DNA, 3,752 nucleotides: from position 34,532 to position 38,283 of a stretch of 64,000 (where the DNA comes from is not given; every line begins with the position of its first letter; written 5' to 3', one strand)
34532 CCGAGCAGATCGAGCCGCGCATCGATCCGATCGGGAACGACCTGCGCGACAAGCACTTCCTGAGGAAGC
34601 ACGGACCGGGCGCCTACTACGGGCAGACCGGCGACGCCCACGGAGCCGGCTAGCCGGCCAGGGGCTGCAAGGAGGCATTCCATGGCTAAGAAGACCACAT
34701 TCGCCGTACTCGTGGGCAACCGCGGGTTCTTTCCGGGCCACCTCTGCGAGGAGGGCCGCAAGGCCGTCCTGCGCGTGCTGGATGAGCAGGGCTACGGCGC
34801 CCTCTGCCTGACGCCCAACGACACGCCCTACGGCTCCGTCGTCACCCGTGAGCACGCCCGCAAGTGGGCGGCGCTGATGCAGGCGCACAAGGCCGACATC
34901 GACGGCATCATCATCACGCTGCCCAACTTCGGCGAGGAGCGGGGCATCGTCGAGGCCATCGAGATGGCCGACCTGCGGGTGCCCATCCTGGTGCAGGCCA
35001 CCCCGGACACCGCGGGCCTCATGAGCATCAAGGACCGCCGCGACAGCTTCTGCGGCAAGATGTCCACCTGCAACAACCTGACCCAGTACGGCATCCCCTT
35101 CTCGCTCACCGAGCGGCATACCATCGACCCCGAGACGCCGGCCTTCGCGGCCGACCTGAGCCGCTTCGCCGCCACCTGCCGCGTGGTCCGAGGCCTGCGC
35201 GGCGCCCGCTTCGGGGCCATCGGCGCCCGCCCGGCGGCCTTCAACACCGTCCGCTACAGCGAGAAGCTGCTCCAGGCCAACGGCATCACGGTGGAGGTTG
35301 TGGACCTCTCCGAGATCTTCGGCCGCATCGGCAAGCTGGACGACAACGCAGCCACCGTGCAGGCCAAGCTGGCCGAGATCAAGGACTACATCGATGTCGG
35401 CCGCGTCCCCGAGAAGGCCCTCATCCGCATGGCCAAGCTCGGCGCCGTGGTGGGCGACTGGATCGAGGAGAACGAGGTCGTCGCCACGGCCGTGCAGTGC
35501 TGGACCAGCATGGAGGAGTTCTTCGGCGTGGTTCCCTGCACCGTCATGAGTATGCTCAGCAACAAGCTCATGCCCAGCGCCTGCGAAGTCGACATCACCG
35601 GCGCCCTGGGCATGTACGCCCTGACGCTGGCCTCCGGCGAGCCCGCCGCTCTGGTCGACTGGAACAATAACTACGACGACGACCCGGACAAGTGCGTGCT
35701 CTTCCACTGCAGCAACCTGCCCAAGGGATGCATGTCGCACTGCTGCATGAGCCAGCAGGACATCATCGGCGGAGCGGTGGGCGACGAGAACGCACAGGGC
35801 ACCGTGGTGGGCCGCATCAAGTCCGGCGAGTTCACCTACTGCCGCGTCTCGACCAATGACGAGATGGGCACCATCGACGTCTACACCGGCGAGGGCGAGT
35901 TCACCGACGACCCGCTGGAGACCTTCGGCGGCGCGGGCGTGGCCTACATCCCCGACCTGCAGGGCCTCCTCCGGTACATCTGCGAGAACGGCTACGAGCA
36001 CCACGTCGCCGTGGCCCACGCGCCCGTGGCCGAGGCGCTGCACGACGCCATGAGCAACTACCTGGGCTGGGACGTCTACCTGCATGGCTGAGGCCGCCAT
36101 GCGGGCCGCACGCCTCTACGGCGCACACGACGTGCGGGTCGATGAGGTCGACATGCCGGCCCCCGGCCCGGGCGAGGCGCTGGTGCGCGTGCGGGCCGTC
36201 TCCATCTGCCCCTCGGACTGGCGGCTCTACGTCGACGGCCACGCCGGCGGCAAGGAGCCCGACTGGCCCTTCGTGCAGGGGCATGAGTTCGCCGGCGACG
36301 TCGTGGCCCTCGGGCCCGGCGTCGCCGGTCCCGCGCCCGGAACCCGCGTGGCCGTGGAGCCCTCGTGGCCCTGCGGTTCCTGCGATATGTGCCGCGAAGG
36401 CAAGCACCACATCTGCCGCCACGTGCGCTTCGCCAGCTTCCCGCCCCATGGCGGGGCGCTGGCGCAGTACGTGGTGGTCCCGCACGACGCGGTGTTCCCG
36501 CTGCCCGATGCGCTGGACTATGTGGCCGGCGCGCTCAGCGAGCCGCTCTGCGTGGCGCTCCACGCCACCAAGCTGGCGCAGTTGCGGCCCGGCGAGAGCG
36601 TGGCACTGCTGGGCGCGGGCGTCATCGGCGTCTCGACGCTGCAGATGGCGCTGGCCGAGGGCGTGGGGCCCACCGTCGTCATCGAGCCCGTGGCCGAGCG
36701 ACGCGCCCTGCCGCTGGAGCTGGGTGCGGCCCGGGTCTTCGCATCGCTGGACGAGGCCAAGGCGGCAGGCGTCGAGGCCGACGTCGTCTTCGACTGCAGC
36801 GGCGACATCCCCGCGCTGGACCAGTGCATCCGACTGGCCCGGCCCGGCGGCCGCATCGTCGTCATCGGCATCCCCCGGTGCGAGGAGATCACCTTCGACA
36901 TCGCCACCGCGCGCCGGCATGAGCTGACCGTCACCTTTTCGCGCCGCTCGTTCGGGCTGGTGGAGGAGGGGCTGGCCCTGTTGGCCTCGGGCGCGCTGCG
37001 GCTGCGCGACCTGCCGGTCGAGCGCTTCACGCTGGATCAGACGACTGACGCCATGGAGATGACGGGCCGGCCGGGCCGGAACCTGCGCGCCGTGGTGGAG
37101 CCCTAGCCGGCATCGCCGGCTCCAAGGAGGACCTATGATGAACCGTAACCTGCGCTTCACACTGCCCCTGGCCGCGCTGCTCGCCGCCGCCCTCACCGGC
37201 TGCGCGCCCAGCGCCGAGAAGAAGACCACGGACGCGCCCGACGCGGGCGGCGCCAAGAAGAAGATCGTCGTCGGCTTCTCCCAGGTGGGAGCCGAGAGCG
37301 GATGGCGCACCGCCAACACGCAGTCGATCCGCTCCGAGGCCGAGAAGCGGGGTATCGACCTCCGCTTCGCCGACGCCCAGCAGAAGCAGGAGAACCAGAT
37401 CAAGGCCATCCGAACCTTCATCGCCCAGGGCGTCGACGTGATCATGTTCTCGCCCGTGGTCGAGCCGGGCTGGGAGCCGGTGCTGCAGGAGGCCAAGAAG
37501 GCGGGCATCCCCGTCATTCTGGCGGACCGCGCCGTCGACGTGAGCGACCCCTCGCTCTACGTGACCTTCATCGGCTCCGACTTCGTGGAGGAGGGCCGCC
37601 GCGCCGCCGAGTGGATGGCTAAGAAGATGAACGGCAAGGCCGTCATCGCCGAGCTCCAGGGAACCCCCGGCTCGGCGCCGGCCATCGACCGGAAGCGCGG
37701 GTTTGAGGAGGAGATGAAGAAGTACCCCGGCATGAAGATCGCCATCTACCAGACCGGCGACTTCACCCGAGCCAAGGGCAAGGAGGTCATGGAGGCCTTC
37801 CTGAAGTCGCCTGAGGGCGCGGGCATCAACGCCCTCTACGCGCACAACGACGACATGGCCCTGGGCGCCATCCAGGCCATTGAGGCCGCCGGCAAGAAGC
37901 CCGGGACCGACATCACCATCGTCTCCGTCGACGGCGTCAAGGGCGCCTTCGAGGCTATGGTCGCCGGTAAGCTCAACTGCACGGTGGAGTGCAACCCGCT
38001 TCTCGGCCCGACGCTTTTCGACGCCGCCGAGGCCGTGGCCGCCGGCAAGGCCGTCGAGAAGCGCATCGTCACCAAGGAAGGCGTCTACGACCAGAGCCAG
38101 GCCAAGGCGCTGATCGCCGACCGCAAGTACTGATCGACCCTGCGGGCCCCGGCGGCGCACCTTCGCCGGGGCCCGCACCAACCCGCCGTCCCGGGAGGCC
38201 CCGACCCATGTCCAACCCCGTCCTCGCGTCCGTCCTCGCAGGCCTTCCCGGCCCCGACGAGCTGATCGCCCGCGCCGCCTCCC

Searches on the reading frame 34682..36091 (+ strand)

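Call 55: search_protein_families(library=pfam, proteins=[window:34682-36091:+], max_evalue=0.001)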
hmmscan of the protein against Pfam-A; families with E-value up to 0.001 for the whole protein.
window:34682-36091:+ (469 aa): 1 family
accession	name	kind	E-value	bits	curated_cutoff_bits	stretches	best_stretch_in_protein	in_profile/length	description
PF02952.23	Fucose_iso_C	-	1.2e-27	96.8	29.3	1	340-466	1-140/143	L-fucose isomerase, C-terminal domain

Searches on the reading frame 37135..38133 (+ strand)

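Call 55: search_protein_families(library=pfam, proteins=[window:37135-38133:+], max_evalue=0.001)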
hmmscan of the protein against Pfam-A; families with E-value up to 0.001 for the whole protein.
window:37135-38133:+ (332 aa): 3 families
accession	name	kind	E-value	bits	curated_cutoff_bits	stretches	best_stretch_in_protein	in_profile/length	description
PF13407.12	Peripla_BP_4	-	4e-52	177.8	35.1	1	46-305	1-257/258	Periplasmic binding protein domain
PF00532.27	Peripla_BP_1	-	4.3e-16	59.6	22.2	1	62-284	20-242/281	Periplasmic binding proteins and sugar binding domain of LacI family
PF13377.12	Peripla_BP_3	-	3e-11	44.1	26.5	1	176-271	19-116/167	Periplasmic binding protein-like domain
